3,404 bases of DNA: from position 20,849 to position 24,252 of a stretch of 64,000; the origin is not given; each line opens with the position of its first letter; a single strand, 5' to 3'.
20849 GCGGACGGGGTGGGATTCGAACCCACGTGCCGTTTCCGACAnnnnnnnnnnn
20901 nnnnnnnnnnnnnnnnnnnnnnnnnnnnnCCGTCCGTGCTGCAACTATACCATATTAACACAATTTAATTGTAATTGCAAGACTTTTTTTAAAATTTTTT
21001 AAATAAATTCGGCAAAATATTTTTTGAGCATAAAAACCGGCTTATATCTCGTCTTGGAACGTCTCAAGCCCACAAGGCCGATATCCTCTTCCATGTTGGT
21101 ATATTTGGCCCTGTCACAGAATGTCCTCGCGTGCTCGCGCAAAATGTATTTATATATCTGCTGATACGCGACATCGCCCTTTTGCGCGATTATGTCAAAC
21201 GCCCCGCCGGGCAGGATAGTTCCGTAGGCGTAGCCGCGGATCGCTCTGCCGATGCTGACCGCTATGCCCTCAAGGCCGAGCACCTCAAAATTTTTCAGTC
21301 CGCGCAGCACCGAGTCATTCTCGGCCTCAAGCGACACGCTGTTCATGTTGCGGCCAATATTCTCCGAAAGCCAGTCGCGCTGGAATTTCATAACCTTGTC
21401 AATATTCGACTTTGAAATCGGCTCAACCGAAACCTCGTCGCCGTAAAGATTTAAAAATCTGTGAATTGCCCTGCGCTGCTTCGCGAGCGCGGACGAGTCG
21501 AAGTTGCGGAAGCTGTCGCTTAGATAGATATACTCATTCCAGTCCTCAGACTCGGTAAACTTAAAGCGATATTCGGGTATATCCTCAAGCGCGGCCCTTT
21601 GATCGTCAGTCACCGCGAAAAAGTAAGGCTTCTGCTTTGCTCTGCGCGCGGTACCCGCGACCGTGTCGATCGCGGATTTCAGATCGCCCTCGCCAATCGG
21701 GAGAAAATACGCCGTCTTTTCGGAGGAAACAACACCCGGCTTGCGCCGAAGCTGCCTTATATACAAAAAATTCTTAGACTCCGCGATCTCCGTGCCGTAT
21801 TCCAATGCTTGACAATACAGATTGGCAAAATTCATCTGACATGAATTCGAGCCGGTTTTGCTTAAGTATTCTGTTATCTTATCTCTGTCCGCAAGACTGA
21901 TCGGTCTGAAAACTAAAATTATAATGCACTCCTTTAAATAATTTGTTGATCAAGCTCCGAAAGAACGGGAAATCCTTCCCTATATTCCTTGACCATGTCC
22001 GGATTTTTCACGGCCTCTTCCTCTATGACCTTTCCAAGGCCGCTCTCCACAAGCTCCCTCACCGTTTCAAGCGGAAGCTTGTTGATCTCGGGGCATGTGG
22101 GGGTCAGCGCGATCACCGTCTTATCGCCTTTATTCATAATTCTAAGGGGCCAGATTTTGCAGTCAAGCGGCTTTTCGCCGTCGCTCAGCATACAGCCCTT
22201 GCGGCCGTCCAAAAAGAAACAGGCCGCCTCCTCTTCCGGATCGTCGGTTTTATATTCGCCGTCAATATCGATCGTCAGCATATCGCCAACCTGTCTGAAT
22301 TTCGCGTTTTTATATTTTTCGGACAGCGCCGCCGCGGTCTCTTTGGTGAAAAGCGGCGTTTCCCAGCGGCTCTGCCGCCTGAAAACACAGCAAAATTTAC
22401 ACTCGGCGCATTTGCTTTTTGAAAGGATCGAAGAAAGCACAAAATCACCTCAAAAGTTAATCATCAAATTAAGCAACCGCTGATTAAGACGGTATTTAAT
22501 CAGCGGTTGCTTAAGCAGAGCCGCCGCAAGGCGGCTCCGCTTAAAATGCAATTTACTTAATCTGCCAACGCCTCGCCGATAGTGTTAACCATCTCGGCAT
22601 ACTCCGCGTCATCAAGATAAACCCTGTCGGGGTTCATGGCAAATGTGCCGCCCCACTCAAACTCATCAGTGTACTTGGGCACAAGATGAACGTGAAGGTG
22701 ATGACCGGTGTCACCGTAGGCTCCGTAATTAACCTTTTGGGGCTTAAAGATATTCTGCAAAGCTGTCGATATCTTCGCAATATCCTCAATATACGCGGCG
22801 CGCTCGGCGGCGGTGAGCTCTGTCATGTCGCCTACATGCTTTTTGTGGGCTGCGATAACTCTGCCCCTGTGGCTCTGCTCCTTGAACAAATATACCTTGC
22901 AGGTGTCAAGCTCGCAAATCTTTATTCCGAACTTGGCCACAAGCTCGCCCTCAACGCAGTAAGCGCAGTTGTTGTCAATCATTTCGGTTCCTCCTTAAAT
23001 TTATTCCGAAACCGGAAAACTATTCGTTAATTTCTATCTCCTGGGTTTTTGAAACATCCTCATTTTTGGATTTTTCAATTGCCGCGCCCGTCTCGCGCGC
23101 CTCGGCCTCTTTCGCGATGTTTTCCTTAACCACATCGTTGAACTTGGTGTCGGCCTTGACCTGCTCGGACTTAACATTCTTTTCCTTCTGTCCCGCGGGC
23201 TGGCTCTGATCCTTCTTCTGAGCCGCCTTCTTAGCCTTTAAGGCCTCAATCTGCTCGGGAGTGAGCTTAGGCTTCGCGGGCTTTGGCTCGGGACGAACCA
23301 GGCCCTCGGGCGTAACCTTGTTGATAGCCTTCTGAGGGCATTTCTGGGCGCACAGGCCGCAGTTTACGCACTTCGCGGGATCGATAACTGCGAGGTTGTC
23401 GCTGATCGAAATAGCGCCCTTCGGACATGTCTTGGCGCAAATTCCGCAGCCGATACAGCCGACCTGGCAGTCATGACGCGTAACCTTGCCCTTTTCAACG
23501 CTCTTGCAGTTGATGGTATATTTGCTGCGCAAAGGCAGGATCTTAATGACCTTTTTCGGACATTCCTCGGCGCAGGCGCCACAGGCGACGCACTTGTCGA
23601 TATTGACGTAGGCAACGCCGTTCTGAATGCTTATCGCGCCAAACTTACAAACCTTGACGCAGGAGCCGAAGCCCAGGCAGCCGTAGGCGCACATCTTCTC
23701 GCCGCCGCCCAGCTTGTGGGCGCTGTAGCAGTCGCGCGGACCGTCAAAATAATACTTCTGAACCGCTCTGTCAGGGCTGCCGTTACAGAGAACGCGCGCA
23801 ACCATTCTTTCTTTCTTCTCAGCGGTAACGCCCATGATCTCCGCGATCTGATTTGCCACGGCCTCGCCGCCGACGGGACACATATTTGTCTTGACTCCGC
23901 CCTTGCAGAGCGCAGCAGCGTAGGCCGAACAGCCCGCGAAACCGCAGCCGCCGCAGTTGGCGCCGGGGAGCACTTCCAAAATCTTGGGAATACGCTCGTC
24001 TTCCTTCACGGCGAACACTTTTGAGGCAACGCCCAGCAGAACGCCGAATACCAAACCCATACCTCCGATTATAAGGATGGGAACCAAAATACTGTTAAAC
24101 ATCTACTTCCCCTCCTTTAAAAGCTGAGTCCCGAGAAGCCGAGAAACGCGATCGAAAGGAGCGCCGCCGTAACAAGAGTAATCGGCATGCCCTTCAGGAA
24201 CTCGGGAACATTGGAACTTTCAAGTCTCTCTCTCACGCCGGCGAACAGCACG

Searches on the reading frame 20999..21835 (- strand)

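Call 60: search_protein_families(library=pfam, proteins=[window:20999-21835:-], max_evalue=0.00001)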
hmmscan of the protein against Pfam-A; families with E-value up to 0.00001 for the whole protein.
window:20999-21835:- (278 aa): 1 family
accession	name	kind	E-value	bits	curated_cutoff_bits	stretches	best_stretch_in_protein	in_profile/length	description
PF09924.15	LPG_synthase_C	-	2.6e-27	96.1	27.5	1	2-275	12-297/298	Phosphatidylglycerol lysyltransferase, C-terminal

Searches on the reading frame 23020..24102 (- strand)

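Call 60: search_protein_families(library=pfam, proteins=[window:23020-24102:-], max_evalue=0.00001)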
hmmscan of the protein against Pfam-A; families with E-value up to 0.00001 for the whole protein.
window:23020-24102:- (360 aa): 9 families
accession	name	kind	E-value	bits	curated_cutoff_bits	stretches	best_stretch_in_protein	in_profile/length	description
PF00037.32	Fer4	-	5.3e-18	64.4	21.1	2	239-260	2-23/24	4Fe-4S binding domain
PF12838.12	Fer4_7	-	2.7e-13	50.6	27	1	216-259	2-52/52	4Fe-4S dicluster domain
PF13187.11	Fer4_9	-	7e-12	45.6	27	2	216-260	2-52/52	4Fe-4S dicluster domain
PF04060.18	FeS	-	3.3e-11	43.2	23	1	45-77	1-33/33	Putative Fe-S cluster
PF12837.12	Fer4_6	-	8.6e-11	41.7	25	0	238-259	2-23/24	4Fe-4S binding domain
PF13237.11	Fer4_10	-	2.6e-10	40.5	25.5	0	215-256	8-53/53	4Fe-4S dicluster domain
PF14697.11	Fer4_21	-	9e-10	39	35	0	215-260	7-57/59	4Fe-4S dicluster domain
PF12797.12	Fer4_2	-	1.1e-06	28.7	24.5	0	165-182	4-21/22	4Fe-4S binding domain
PF13484.11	Fer4_16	-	2e-06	28.9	30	0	170-228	1-65/66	4Fe-4S double cluster binding domain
